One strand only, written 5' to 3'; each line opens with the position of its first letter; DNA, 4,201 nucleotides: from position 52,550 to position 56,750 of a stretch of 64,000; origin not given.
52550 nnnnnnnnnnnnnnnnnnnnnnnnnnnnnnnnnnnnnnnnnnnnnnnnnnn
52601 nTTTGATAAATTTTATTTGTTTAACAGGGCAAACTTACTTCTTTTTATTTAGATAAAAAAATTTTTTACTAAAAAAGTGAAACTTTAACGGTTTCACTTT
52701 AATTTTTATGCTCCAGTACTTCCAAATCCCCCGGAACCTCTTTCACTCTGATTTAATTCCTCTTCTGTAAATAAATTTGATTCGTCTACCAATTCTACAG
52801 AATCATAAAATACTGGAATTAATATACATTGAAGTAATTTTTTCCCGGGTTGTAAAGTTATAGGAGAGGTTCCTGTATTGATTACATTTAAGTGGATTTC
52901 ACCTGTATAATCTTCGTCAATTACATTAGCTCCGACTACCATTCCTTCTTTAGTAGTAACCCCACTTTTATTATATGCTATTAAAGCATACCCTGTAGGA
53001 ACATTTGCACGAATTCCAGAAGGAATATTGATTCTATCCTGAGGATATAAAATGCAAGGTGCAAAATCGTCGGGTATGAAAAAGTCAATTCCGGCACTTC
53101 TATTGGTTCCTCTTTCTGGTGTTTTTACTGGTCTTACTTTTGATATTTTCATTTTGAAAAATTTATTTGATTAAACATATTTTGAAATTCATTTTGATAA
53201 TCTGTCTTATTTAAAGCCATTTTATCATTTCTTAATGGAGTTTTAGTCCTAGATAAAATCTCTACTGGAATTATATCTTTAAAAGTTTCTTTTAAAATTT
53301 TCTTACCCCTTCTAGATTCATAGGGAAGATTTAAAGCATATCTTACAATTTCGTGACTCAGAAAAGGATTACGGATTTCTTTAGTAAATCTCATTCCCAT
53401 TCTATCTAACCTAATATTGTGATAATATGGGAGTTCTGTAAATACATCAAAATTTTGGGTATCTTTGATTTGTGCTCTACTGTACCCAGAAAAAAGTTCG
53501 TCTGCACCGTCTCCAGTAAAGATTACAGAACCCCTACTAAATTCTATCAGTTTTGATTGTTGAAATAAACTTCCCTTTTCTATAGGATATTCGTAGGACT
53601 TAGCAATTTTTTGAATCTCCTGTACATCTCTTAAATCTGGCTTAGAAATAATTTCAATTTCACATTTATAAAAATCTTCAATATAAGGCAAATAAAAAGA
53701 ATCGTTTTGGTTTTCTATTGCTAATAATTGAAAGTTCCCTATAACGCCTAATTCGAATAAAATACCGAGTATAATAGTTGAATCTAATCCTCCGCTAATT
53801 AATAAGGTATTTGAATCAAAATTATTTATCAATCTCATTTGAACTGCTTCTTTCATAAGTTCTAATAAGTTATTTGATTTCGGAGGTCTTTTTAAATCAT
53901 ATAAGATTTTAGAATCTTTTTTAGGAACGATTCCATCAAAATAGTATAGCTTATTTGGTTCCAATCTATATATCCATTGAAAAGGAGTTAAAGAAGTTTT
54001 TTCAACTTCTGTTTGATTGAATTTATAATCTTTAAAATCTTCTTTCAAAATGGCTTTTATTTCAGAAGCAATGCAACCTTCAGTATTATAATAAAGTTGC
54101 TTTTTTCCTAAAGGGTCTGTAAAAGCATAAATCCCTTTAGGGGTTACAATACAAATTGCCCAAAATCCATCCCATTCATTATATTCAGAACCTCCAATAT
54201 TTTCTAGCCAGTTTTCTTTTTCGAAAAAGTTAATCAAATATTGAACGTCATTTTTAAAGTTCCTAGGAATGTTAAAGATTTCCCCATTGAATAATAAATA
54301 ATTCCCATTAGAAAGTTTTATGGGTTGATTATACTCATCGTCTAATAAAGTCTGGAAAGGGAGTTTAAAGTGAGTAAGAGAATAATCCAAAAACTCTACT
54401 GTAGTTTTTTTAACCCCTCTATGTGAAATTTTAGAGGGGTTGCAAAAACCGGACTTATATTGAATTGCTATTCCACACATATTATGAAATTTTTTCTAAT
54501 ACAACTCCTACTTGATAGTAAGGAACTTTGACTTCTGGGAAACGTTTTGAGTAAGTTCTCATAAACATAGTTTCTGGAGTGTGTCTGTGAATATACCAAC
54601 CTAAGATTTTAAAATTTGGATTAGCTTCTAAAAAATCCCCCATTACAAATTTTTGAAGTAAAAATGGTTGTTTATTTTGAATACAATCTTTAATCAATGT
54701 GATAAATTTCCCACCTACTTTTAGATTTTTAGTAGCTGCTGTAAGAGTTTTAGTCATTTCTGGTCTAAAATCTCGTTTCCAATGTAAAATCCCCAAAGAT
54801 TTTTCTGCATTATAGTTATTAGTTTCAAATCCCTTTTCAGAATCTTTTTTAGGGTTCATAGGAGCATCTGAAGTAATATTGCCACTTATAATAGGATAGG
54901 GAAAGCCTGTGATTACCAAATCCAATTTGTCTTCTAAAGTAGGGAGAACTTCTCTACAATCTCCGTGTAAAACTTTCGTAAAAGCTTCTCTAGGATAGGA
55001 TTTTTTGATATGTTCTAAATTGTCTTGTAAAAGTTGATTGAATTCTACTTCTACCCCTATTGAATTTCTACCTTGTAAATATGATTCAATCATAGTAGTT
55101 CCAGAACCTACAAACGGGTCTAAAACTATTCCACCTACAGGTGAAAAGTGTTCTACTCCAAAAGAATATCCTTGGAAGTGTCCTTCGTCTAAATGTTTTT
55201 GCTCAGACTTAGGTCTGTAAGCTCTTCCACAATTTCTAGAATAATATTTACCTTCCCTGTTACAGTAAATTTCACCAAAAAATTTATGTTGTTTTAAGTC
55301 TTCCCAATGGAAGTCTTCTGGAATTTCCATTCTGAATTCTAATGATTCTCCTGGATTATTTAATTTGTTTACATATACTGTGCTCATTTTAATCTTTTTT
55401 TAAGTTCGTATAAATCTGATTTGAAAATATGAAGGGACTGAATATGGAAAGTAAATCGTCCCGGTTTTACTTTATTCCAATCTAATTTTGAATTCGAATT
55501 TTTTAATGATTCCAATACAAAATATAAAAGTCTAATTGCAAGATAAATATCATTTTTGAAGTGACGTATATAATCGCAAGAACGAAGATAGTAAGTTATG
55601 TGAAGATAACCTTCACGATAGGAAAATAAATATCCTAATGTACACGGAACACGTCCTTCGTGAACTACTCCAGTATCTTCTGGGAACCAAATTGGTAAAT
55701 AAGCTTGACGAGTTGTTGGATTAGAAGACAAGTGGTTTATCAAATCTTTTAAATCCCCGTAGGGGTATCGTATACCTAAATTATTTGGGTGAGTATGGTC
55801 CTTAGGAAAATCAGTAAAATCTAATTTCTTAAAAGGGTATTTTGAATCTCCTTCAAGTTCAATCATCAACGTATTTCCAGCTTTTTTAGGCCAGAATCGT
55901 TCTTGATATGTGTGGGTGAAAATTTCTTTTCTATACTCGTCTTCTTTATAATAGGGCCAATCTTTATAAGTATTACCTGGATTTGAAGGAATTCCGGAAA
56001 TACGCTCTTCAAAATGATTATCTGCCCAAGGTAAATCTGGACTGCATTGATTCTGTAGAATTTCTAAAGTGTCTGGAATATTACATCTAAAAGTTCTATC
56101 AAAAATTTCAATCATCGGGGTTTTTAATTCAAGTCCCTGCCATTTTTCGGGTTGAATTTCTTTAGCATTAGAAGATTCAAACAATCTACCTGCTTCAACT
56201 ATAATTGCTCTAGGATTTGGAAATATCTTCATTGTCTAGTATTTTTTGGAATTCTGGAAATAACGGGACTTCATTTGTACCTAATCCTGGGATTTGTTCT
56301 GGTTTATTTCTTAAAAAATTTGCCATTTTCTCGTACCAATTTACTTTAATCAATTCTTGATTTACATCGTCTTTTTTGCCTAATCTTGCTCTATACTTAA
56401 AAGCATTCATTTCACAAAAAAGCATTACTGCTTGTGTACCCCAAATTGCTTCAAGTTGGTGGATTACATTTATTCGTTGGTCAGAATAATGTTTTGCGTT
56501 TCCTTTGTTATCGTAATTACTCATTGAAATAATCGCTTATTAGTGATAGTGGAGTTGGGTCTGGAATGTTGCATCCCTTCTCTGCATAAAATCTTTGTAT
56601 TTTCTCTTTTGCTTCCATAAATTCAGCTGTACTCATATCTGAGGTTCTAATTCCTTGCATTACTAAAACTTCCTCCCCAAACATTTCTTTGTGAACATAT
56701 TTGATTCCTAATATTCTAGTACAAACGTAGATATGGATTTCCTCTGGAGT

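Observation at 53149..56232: Candidate DNA base-hypermodification block: second TS-fold enzyme, permuted MTase-like protein and AsnB-type amidotransferase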

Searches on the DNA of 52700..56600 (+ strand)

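Call 5: search_dna_similar(query=window:52700-56600:+, collection=phages, mode=near, max_rows=20)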
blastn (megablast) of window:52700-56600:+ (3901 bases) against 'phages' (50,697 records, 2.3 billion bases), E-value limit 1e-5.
No match.

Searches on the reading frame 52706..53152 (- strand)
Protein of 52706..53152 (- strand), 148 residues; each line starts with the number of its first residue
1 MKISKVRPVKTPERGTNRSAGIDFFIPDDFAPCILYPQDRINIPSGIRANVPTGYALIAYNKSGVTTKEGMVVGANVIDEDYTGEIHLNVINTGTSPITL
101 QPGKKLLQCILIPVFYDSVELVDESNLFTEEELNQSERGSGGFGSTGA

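Call 3: search_protein_families(library=pfam, proteins=[window:52706-53152:-], max_evalue=1)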
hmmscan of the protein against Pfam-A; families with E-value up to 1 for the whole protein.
window:52706-53152:- (148 aa): 3 families
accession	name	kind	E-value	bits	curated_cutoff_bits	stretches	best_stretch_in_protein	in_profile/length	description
PF00692.24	dUTPase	-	8.8e-18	64.8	22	1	9-147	3-129/129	dUTPase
PF22769.1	DCD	-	0.00015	22.3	27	1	35-111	73-150/153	dCTP deaminase-like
PF14449.11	PT-TG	-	0.15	12.5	23.5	1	116-146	19-49/68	Pre-toxin TG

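Call 4: search_protein_families(library=phrogs, proteins=[window:52706-53152:-], max_evalue=0.01)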
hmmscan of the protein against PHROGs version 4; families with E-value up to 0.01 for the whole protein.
window:52706-53152:- (148 aa): 1 family
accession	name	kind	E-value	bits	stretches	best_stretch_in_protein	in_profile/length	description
phrog_135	-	DNA, RNA and nucleotide metabolism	4.4e-36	126.4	1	7-147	154-290/463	dUTPase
